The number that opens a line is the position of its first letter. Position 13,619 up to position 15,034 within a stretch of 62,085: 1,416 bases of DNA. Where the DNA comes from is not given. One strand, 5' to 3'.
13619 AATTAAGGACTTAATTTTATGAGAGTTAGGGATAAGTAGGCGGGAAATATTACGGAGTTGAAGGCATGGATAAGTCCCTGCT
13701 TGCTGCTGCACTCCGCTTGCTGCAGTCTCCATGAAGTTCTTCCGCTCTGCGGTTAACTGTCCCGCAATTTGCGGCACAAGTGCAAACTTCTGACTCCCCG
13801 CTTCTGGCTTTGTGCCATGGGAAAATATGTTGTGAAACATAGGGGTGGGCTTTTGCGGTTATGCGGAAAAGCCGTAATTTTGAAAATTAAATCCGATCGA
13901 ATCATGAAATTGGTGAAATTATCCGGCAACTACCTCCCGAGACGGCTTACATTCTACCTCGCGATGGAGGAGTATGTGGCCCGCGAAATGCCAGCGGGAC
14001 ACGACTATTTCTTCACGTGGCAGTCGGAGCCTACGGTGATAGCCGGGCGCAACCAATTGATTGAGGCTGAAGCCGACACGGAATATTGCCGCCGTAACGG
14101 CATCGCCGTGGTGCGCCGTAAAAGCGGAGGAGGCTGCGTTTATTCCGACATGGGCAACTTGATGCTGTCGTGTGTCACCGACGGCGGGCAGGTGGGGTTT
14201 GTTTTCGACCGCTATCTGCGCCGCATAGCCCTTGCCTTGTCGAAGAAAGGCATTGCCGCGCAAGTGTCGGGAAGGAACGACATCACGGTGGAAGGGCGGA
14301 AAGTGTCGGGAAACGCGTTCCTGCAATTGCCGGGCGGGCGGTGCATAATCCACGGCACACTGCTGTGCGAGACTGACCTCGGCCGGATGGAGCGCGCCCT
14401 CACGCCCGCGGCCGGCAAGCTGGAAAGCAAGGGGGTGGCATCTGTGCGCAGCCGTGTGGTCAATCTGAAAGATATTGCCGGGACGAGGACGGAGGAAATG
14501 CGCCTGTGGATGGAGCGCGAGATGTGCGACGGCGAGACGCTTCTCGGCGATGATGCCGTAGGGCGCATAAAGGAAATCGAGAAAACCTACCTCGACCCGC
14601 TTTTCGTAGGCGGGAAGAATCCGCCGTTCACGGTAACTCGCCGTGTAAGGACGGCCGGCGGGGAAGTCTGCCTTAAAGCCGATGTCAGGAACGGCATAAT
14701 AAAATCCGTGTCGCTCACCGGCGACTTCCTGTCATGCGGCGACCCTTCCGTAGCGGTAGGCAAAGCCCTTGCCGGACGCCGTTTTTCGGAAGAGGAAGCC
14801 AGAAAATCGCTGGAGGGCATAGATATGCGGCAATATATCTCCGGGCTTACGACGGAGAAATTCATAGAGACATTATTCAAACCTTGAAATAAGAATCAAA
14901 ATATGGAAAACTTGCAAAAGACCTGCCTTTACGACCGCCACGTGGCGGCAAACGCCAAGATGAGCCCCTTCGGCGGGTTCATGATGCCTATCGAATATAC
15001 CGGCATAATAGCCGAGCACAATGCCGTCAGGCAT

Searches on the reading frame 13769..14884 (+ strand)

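Call 10: search_protein_families(library=pfam, proteins=[window:13769-14884:+], max_evalue=0.001)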
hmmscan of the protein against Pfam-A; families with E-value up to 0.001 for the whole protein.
window:13769-14884:+ (372 aa): 3 families
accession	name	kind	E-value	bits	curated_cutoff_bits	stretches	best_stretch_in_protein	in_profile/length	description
PF21948.1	LplA-B_cat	-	2.5e-50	171.7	27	1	62-238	4-183/200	Lipoyl protein ligase A/B catalytic domain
PF10437.14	Lip_prot_lig_C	-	2.7e-17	62.9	24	1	284-369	1-85/85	Bacterial lipoate protein ligase C-terminus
PF03099.24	BPL_LplA_LipB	-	0.00084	19.7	21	0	109-202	23-132/133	Biotin/lipoate A/B protein ligase family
